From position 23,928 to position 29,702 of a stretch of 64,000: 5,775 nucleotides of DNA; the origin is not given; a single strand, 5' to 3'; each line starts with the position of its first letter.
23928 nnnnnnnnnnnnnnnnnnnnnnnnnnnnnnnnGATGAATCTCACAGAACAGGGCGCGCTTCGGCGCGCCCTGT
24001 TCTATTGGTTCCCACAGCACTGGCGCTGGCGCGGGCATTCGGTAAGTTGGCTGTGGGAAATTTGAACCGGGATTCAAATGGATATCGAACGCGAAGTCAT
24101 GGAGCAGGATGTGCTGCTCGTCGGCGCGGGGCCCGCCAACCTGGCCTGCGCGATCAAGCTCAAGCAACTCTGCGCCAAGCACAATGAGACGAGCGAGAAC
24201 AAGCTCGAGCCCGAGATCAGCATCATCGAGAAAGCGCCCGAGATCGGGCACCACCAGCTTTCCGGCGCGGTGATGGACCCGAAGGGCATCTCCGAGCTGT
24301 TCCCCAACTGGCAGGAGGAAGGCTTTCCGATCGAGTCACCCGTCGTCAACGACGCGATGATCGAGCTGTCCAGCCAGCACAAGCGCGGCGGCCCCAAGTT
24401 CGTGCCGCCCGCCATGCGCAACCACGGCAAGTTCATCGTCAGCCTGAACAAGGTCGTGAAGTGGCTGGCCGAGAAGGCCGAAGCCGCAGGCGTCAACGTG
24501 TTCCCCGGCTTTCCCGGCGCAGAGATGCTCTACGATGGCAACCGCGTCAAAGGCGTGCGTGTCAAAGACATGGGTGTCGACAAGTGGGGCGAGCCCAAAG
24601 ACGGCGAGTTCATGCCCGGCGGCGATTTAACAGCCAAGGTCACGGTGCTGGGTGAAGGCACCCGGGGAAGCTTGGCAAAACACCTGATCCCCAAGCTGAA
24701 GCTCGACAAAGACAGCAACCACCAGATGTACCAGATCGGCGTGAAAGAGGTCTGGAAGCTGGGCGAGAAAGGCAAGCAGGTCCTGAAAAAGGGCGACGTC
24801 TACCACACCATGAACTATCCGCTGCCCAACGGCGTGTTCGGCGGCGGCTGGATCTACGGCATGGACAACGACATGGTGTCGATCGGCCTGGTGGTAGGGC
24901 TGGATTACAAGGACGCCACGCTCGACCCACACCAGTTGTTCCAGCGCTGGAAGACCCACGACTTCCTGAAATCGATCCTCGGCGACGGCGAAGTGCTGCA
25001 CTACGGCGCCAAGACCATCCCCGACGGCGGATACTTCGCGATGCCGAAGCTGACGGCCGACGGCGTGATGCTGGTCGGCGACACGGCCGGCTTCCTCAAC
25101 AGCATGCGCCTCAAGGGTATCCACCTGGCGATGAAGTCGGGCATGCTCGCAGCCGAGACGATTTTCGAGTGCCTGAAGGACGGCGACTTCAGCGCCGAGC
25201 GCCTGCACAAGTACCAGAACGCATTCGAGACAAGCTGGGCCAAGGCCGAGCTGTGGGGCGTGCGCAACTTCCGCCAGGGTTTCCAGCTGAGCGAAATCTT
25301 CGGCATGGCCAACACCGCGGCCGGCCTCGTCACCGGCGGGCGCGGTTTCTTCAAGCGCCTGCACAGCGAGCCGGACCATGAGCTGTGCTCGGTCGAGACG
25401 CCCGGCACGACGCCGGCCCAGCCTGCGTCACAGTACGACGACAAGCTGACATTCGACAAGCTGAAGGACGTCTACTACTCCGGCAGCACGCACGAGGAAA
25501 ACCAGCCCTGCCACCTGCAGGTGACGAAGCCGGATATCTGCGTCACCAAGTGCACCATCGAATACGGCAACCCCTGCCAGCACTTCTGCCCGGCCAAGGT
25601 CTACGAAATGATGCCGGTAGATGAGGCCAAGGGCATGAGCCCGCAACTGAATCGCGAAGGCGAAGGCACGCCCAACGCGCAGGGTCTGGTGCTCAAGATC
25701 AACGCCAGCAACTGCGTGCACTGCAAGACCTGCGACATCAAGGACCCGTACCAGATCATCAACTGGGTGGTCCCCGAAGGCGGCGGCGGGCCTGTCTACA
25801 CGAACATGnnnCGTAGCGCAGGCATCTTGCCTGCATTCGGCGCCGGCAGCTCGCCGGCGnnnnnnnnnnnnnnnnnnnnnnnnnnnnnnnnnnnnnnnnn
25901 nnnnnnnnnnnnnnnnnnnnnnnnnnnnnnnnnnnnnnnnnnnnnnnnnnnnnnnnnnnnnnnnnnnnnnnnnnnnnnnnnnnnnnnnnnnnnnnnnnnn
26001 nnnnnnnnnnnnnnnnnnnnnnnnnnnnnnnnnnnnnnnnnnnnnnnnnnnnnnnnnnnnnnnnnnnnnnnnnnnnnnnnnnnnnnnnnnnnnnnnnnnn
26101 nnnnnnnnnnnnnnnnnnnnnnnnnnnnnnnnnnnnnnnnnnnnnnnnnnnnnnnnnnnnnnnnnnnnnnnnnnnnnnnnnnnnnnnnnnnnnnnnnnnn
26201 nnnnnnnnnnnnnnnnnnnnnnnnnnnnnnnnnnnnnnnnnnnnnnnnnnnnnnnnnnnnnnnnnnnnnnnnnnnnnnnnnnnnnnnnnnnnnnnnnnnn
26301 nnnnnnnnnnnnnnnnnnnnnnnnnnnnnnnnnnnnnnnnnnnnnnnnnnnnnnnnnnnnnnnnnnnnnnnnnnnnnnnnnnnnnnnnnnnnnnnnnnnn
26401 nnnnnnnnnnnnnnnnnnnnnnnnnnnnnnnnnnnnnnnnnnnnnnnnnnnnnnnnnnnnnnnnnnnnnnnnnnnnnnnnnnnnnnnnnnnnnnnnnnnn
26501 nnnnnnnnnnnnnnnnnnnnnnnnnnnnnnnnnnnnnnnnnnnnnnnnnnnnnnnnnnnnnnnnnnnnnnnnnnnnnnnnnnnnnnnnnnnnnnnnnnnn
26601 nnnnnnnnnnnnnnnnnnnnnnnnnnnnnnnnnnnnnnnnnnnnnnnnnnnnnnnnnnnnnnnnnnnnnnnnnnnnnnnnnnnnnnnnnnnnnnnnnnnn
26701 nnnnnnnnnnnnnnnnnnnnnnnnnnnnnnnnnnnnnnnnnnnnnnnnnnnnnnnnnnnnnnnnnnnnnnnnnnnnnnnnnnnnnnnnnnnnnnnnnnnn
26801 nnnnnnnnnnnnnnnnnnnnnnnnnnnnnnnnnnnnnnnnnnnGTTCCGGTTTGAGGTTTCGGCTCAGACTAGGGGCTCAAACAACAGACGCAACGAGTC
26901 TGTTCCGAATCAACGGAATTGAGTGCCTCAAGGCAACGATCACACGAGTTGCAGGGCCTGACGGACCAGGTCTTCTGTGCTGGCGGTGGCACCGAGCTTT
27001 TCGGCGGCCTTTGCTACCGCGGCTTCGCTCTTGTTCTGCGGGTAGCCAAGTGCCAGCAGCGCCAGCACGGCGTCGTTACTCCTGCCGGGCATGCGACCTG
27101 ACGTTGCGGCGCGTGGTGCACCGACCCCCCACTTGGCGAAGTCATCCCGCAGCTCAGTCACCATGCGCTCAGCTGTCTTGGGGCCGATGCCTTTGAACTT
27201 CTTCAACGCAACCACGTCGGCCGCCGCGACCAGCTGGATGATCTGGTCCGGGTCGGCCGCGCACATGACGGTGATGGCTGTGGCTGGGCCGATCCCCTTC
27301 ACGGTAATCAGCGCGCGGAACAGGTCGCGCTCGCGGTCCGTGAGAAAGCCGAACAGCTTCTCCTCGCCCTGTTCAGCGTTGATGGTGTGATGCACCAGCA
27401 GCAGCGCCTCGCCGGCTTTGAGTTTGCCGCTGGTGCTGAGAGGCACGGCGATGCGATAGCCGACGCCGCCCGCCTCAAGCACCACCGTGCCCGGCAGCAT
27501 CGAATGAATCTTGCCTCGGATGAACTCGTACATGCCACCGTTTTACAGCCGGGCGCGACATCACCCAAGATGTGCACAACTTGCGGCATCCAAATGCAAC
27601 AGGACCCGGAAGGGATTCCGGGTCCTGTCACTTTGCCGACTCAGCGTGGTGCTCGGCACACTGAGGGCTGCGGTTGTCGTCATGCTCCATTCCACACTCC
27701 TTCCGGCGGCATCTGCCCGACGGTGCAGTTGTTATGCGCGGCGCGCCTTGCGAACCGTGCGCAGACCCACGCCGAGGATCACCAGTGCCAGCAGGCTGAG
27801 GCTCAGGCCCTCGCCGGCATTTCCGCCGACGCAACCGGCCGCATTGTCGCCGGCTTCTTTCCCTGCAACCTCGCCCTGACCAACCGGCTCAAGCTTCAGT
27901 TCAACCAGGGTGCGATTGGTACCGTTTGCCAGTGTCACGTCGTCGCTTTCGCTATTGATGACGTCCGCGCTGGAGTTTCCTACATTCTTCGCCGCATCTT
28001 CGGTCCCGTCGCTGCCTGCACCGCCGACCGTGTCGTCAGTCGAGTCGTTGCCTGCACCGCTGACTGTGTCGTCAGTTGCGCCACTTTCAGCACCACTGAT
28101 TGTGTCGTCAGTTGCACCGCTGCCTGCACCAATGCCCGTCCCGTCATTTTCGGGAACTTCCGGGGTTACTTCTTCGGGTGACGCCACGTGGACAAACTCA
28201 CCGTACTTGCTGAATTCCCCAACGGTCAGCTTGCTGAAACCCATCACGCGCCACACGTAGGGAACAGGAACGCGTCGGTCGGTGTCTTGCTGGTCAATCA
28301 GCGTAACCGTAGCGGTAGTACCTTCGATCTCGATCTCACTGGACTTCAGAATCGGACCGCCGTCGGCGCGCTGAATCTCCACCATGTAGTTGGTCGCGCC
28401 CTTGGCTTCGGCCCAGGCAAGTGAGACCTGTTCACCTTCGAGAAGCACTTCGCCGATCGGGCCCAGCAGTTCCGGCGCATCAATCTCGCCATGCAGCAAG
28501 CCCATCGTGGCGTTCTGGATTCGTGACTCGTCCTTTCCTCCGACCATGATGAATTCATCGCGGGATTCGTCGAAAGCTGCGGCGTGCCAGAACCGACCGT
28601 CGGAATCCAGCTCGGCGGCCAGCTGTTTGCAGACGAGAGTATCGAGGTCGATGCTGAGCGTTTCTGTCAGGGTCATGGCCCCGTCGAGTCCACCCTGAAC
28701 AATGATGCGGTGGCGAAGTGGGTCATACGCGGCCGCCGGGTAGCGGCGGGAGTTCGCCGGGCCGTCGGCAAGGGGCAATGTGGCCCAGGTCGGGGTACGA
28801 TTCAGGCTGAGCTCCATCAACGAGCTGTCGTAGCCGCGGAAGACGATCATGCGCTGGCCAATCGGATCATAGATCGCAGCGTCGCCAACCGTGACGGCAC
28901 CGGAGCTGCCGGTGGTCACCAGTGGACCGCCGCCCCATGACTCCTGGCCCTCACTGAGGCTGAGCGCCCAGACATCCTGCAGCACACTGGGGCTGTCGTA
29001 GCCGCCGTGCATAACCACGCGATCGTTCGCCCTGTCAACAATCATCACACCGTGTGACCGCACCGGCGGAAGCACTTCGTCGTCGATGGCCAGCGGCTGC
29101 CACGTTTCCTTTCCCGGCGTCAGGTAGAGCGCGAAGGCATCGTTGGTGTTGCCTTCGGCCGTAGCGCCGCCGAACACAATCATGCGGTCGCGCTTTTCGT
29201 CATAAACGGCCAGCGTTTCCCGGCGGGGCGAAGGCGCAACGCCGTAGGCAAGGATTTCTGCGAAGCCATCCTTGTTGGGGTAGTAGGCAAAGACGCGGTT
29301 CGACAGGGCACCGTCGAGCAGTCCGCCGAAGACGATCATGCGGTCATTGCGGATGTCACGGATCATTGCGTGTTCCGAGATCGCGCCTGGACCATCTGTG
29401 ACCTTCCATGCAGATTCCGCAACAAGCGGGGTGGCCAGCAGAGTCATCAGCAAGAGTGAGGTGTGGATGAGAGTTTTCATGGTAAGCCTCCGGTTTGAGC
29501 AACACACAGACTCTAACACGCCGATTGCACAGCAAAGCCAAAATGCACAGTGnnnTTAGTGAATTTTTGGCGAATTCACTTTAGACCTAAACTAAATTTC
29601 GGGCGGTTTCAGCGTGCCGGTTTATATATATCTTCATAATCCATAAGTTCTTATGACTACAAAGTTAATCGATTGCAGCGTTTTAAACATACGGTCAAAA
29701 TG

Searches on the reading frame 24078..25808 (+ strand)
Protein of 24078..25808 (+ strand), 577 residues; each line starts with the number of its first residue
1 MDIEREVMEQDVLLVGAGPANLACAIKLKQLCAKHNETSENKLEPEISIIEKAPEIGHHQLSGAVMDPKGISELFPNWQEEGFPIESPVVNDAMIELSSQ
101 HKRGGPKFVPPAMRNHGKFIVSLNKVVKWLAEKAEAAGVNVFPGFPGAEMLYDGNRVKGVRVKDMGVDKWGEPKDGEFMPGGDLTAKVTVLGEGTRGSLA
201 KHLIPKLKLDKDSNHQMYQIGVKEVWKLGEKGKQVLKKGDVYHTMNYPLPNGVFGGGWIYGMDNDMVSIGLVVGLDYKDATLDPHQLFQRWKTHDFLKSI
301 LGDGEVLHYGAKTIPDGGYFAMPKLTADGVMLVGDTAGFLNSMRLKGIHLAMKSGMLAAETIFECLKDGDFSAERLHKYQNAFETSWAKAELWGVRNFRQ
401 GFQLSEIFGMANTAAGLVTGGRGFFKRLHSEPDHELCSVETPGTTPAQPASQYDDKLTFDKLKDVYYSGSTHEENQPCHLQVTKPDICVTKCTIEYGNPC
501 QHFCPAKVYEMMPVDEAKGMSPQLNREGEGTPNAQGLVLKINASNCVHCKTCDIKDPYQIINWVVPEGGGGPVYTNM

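Call 85: search_protein_families(library=pfam, proteins=[window:24078-25808:+], max_evalue=0.00001)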
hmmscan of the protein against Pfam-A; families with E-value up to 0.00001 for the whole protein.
window:24078-25808:+ (577 aa): 2 families
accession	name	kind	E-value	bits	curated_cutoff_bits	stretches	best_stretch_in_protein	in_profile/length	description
PF05187.19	Fer4_ETF_QO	-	1.4e-37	128.4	24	1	456-575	2-104/104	Electron transfer flavoprotein-ubiquinone oxidoreductase, 4Fe-4S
PF21162.3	ETFQO_UQ-bd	-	1.7e-29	102.6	27.7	1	218-314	1-96/96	ETF-QO, ubiquinone-binding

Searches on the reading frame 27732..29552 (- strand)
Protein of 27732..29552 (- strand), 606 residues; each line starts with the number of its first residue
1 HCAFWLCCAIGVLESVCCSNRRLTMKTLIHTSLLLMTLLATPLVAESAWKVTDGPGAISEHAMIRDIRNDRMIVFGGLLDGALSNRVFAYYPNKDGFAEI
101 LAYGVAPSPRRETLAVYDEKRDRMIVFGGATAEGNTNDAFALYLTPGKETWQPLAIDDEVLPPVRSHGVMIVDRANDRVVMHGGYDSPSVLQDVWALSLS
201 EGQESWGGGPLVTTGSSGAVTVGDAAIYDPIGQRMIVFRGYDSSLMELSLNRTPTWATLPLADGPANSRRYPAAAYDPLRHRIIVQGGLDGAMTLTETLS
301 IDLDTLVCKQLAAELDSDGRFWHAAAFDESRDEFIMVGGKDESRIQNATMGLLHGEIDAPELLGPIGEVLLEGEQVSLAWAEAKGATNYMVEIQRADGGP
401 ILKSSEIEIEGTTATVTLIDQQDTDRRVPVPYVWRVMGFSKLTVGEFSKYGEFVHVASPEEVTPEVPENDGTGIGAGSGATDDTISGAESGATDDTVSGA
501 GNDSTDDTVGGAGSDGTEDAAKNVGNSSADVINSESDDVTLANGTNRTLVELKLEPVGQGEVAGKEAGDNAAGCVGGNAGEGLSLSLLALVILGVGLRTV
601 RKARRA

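Call 85: search_protein_families(library=pfam, proteins=[window:27732-29552:-], max_evalue=0.00001)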
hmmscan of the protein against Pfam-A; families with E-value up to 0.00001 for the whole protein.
window:27732-29552:- (606 aa): 4 families
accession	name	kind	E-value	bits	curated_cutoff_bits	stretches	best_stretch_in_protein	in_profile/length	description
PF24681.1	Kelch_KLHDC2_KLHL20_DRC7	-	1.3e-28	100.3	50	2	53-201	46-188/221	KLHDC2/KLHL20/DRC7 Kelch-repeats domain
PF13415.12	Kelch_3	-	6.2e-17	61.7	22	0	122-168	2-44/48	Galactose oxidase, central domain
PF24981.1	Beta-prop_ATRN-LZTR1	-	2.6e-15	56.9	50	1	73-244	2-171/289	Attractin/LZTR1 beta-propeller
PF13418.12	Kelch_4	-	3.3e-10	40.2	21.6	0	165-202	2-39/49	Galactose oxidase, central domain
